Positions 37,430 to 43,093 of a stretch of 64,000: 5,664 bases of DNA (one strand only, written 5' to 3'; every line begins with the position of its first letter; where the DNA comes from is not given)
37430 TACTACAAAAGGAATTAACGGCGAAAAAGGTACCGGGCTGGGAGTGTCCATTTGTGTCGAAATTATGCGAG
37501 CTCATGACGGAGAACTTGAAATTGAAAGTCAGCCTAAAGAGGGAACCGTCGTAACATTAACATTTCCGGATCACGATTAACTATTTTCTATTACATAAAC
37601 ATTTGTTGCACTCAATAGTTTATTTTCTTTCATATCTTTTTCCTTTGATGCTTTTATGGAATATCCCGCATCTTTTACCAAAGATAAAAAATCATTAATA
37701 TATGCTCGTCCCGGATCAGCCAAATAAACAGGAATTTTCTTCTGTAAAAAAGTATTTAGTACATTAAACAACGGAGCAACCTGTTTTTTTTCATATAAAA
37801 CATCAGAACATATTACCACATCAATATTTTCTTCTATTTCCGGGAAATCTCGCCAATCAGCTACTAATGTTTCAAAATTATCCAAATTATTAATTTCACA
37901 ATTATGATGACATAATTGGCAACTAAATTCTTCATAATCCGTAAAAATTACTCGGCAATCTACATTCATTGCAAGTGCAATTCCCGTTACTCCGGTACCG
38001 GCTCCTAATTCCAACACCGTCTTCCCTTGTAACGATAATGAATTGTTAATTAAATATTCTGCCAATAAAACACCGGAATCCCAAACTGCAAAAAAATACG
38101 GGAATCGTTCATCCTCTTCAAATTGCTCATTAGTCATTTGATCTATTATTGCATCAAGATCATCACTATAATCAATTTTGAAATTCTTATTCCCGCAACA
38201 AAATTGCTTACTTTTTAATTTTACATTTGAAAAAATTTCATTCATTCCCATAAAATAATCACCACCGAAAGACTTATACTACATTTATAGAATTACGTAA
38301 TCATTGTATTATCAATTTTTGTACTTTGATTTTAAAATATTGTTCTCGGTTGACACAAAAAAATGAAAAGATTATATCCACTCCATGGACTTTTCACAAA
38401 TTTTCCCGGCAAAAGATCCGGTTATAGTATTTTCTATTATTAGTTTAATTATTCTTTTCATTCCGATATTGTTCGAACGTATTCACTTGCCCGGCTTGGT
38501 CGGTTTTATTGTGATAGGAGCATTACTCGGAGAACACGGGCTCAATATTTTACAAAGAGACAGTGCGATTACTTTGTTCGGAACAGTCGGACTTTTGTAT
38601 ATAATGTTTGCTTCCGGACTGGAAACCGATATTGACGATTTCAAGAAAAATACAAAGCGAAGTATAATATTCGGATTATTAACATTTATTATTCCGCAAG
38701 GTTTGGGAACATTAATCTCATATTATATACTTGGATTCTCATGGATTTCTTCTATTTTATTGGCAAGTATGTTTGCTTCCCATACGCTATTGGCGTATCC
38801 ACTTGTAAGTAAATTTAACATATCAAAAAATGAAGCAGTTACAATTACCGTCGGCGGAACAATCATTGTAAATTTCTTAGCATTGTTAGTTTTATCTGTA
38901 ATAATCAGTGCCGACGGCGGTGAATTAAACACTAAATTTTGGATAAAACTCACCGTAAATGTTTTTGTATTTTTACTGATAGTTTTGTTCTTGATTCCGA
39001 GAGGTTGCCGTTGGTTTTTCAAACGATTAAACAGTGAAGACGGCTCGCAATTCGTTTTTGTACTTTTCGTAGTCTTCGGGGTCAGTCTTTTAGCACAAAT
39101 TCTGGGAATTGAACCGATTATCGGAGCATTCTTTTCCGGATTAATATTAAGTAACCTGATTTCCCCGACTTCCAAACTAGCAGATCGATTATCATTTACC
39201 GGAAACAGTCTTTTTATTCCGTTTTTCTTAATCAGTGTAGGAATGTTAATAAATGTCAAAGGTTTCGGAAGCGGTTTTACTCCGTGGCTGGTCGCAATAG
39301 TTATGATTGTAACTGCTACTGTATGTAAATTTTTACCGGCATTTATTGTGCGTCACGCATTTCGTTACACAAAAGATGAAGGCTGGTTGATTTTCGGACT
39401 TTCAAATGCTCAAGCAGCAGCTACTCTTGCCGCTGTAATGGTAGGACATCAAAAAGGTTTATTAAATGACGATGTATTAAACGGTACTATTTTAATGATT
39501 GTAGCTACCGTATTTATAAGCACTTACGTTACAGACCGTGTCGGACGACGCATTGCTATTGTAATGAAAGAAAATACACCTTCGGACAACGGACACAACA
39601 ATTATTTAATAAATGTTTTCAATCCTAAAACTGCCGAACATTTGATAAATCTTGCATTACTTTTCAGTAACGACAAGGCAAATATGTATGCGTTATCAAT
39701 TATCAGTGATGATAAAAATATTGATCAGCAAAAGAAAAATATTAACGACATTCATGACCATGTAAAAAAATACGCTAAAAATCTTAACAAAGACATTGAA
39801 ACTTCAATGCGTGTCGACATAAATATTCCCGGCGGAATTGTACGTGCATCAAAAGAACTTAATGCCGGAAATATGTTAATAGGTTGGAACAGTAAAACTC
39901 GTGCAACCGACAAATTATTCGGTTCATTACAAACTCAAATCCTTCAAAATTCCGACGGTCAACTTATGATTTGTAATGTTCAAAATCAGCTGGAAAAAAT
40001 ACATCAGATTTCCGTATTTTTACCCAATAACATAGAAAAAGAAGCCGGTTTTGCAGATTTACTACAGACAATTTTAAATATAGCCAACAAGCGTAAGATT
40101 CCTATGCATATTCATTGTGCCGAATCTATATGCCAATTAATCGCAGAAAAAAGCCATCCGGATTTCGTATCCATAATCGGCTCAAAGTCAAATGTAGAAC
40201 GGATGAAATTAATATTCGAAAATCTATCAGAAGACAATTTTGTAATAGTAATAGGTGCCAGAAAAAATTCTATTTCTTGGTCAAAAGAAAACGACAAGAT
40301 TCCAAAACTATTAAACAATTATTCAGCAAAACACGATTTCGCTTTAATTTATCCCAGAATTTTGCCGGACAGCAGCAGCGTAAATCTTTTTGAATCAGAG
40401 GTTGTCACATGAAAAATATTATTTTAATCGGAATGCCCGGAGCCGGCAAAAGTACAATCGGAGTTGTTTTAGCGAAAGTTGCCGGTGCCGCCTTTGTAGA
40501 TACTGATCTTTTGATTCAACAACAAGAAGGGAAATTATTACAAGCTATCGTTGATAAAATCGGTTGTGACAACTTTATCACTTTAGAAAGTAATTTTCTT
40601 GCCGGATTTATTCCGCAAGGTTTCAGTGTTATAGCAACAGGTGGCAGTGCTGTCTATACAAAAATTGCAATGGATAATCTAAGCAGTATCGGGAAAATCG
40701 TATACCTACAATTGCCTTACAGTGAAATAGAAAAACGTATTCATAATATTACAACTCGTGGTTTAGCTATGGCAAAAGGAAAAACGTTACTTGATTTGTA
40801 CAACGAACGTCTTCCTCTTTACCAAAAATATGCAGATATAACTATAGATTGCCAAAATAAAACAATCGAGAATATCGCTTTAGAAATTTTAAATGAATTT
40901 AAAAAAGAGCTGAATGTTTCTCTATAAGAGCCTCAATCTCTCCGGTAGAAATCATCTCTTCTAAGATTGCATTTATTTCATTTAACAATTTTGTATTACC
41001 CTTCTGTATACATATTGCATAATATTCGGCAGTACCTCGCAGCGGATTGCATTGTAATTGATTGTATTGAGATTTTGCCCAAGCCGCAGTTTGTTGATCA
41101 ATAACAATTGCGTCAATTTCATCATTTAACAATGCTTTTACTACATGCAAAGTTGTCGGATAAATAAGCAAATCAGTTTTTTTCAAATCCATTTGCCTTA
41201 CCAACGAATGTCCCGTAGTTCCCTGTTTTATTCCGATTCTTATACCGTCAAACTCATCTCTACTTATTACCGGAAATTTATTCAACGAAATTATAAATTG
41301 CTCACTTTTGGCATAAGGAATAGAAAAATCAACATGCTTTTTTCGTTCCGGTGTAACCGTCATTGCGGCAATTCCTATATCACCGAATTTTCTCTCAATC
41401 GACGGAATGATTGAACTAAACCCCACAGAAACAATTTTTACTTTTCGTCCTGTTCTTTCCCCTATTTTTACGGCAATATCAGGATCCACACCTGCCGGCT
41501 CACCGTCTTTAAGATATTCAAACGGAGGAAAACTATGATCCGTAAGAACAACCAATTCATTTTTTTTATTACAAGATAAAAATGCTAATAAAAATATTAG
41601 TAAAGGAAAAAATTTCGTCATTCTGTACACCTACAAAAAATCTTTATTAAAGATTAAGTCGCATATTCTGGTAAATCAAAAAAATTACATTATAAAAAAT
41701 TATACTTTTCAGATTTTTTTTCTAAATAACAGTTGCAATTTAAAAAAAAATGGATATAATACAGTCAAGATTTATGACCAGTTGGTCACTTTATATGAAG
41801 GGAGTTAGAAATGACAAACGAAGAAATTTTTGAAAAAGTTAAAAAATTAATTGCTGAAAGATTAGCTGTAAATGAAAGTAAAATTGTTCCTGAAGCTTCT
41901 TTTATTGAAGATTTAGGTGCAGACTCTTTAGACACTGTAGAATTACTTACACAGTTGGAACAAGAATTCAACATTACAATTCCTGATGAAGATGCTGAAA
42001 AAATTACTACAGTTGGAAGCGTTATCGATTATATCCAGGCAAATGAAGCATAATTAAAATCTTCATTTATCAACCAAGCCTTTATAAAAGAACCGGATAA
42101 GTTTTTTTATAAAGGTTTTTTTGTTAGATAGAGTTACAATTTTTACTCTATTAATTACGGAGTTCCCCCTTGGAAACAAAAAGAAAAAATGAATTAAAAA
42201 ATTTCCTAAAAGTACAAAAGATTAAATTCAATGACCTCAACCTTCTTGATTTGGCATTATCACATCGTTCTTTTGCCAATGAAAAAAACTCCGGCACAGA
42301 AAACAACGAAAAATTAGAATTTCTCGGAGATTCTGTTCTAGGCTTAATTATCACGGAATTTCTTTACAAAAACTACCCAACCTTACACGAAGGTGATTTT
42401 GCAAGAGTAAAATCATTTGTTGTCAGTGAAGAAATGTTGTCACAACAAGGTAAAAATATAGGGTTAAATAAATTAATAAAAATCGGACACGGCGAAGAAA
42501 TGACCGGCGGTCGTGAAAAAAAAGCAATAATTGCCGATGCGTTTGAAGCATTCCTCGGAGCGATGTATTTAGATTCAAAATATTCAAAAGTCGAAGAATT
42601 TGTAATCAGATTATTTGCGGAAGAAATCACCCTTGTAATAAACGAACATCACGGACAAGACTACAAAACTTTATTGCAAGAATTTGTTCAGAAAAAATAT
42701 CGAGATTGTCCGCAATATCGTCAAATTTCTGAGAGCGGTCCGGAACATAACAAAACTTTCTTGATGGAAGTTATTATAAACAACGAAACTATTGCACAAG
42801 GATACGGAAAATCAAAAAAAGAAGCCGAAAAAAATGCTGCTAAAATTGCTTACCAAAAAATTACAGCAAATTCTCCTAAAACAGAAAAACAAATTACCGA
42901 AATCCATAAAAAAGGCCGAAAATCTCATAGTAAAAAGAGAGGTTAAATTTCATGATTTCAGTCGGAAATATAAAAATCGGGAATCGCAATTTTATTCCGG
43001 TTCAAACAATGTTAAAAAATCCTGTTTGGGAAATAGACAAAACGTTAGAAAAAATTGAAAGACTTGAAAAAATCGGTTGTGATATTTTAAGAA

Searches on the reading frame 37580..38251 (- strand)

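Call 14: search_protein_families(library=pfam, proteins=[window:37580-38251:-], max_evalue=0.001)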
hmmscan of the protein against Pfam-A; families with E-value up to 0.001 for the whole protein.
window:37580-38251:- (224 aa): 9 families
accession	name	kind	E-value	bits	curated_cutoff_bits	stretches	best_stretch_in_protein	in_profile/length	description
PF10294.15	Methyltransf_16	-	1.7e-24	87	21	1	54-180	19-158/174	Lysine methyltransferase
PF13847.12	Methyltransf_31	-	6.9e-14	52.2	27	1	75-181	3-113/145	Methyltransferase domain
PF13649.12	Methyltransf_25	-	1.7e-10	41.9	27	1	79-164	1-88/97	Methyltransferase domain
PF06325.19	PrmA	-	5.9e-07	29.7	22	1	72-148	158-232/296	Ribosomal protein L11 methyltransferase (PrmA)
PF05175.20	MTS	-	6.1e-07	29.7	23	1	62-149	22-105/170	Methyltransferase small domain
PF08241.18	Methyltransf_11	-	8.4e-06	26.8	21.2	1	80-164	1-82/95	Methyltransferase domain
PF08242.18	Methyltransf_12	-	1.3e-05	26.2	30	1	80-164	1-87/98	Methyltransferase domain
PF02475.24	TRM5-TYW2_MTfase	-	0.00046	20.6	28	1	72-152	33-114/164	TRM5/TYW2 methyltransferase domain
PF13489.12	Methyltransf_23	-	0.00077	19.7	27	0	74-183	21-122/164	Methyltransferase domain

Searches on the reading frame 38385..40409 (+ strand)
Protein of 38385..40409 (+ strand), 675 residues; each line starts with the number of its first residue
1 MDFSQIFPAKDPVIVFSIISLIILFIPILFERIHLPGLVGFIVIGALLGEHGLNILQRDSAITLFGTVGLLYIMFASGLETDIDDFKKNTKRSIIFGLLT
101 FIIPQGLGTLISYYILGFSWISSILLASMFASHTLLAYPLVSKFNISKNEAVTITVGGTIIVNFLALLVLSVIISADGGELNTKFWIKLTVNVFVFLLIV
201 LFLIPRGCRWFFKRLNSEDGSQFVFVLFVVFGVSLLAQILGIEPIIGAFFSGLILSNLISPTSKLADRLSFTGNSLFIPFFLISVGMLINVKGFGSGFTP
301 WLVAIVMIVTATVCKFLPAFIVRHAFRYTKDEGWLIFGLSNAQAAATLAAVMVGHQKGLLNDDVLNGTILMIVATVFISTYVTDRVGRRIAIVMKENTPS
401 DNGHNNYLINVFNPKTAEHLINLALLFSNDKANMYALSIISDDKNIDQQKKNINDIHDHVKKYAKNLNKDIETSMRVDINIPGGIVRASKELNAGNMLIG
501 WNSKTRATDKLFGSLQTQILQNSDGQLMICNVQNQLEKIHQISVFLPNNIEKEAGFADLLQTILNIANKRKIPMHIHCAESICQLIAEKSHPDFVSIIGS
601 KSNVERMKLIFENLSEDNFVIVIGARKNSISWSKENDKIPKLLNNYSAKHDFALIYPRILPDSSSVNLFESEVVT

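Call 14: search_protein_families(library=pfam, proteins=[window:38385-40409:+], max_evalue=0.001)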
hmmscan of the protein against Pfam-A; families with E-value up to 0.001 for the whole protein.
window:38385-40409:+ (675 aa): 1 family
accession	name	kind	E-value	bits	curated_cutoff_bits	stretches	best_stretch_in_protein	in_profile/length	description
PF00999.27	Na_H_Exchanger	-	7.7e-55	186.7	26.2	1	21-382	2-368/375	Sodium/hydrogen exchanger, transmembrane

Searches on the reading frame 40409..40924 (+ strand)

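Call 14: search_protein_families(library=pfam, proteins=[window:40409-40924:+], max_evalue=0.001)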
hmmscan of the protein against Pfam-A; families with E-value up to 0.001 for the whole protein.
window:40409-40924:+ (172 aa): 4 families
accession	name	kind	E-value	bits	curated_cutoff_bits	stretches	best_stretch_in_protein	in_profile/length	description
PF01202.28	SKI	-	1.1e-31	110.6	22.1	1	10-163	1-157/159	Shikimate kinase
PF13671.12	AAA_33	-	0.00021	22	27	1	4-42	2-40/143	AAA domain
PF13238.12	AAA_18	-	0.00025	21.9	29.4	1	4-26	1-23/128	AAA domain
PF02224.24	Cytidylate_kin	-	0.00029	21.1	26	0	8-93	5-87/211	Cytidylate kinase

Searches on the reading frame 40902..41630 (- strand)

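Call 14: search_protein_families(library=pfam, proteins=[window:40902-41630:-], max_evalue=0.001)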
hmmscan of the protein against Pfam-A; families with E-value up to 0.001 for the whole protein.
window:40902-41630:- (243 aa): 2 families
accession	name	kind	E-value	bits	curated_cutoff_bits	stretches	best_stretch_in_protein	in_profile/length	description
PF00497.25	SBP_bac_3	-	9.6e-34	116.4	26.4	1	26-239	1-129/132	Bacterial extracellular solute-binding proteins, family 3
PF10613.14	Lig_chan-Glu_bd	-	2.4e-05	24.8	30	1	73-112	69-108/115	Ligated ion channel L-glutamate- and glycine-binding site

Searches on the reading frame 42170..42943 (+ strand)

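Call 14: search_protein_families(library=pfam, proteins=[window:42170-42943:+], max_evalue=0.001)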
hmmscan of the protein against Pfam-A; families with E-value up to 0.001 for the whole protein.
window:42170-42943:+ (258 aa): 6 families
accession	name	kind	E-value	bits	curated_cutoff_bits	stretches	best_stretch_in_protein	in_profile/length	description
PF14622.11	Ribonucleas_3_3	-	3.1e-33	115.1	35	1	24-149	3-124/128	Ribonuclease-III-like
PF00636.31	Ribonuclease_3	-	1.3e-23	84.1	27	1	47-136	1-101/102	Ribonuclease III domain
PF00035.32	dsrm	-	8.8e-19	68.3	23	1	165-230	1-65/66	Double-stranded RNA binding motif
PF22935.1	RM44_endonuclase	-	4.9e-10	40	27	1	37-131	50-138/139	Large ribosomal subunit protein mL44, endonuclease domain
PF24995.1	DSRM_2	-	0.00025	21.9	27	1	180-230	23-76/79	dsRNA binding domain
PF14709.13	DND1_DSRM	-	0.0004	21.1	25.7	1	166-224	4-67/80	double strand RNA binding domain from DEAD END PROTEIN 1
